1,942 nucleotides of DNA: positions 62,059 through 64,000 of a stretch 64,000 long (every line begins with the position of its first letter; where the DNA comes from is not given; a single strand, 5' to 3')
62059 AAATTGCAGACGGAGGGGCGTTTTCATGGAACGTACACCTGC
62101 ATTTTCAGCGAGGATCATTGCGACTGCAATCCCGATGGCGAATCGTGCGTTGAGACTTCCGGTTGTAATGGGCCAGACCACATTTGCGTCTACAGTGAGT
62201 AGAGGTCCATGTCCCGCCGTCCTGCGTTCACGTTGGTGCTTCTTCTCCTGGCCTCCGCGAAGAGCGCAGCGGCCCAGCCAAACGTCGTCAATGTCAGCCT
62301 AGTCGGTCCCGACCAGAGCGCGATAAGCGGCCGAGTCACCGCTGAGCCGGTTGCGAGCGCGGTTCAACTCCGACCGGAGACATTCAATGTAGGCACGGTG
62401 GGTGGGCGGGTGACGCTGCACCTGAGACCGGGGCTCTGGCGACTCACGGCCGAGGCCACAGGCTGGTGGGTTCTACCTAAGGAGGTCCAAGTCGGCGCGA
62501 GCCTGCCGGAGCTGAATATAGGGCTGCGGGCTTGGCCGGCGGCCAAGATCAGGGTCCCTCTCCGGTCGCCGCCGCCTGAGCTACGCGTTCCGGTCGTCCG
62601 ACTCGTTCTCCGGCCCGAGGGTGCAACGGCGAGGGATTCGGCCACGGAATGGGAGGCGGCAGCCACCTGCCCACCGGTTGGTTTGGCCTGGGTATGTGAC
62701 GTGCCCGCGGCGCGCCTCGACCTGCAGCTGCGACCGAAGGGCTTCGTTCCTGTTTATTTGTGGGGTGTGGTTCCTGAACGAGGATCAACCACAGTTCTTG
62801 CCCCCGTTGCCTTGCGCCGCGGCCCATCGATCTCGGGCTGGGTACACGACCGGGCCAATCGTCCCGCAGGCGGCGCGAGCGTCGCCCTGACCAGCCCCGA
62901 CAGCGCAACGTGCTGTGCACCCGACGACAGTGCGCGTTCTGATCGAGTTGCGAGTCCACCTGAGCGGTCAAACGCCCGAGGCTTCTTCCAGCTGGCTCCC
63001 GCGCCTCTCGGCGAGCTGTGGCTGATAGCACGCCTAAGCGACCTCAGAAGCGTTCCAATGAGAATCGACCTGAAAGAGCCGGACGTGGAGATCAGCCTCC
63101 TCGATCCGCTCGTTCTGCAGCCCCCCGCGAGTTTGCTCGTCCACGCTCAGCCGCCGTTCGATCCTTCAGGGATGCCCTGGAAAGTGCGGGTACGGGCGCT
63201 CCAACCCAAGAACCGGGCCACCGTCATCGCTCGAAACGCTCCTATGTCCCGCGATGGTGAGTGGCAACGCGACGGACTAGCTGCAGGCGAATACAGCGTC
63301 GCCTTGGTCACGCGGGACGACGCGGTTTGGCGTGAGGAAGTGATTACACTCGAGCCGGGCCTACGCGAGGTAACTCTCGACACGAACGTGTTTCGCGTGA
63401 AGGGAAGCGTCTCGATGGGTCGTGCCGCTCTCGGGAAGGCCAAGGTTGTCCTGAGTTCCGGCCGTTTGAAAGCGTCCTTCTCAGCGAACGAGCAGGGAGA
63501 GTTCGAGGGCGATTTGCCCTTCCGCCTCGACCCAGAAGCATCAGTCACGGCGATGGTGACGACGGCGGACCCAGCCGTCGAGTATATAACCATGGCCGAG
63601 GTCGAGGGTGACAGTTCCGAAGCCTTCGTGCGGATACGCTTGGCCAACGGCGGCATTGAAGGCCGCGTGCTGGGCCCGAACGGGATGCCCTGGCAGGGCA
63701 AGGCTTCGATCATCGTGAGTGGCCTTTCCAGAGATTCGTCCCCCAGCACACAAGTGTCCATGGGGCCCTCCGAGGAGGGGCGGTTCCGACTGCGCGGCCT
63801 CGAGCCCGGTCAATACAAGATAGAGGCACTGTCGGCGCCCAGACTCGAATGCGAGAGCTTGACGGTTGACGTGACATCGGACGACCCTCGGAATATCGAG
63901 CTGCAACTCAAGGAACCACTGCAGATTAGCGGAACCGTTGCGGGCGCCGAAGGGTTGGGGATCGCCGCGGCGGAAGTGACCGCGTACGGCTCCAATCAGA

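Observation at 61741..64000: AT-rich island with consensus sigma70 promoter driving a small 8-Cys secreted peptide and a giant CarboxypepD_reg-repeat protein (gene absent from the ORF track)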

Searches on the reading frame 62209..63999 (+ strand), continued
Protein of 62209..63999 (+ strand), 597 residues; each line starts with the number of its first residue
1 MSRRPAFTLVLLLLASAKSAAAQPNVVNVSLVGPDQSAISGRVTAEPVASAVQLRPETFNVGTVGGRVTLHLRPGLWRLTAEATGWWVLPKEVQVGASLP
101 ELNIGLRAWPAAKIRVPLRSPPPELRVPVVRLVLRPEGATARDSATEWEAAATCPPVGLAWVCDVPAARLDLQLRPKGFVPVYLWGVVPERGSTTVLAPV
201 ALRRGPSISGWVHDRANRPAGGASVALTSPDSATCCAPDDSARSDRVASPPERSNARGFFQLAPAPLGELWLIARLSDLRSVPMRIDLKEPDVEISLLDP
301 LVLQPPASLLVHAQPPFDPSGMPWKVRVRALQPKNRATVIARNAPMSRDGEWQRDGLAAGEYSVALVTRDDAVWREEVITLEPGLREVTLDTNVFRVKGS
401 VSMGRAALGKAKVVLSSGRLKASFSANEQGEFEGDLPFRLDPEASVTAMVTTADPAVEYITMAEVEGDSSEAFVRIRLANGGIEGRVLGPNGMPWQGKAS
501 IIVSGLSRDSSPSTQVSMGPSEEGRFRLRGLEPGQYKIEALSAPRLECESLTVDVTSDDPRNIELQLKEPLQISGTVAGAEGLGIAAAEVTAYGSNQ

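Call 84: search_protein_families(library=padloc, proteins=[P0002, L018:5708-6136:+], max_evalue=0.01)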
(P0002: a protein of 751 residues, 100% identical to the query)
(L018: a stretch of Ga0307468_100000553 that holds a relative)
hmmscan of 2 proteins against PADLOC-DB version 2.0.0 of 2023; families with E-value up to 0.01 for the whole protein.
P0002 (751 aa): 0 families

L018:5708-6136:+ (143 aa): 0 families

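Call 85: search_protein_families(library=phrogs, proteins=[P0002], max_evalue=0.01)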
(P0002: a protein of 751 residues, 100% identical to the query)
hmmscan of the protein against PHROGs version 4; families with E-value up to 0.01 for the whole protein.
P0002 (751 aa): 0 families

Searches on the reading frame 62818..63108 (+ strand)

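Call 55: search_protein_families(library=pfam, proteins=[window:62818-63108:+], max_evalue=10)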
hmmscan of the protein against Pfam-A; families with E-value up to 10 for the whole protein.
seq(97 aa): 1 family
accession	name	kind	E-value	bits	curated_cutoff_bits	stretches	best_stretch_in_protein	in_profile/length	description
PF13620.12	CarboxypepD_reg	-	0.001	19.8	32.3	1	4-74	1-57/82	Carboxypeptidase regulatory-like domain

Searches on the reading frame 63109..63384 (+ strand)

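Call 55: search_protein_families(library=pfam, proteins=[window:63109-63384:+], max_evalue=10)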
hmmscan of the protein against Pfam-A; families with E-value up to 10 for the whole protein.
seq(92 aa): 1 family
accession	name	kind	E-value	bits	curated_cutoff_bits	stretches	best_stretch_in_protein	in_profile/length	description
PF13620.12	CarboxypepD_reg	-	0.11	13.4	32.3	1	35-84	23-72/82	Carboxypeptidase regulatory-like domain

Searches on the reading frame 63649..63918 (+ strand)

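Call 55: search_protein_families(library=pfam, proteins=[window:63649-63918:+], max_evalue=10)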
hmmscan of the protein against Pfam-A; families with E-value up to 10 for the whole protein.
seq(90 aa): 3 families
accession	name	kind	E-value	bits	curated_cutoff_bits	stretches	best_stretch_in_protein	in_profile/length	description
PF13620.12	CarboxypepD_reg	-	6.9e-08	33.2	32.3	1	3-88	2-82/82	Carboxypeptidase regulatory-like domain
PF09430.16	EMC7_beta-sandw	-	0.0066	17.1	26.6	1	20-82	11-67/122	ER membrane protein complex subunit 7, beta-sandwich domain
PF13715.12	CarbopepD_reg_2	-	0.13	12.7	32.2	1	33-89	23-78/88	CarboxypepD_reg-like domain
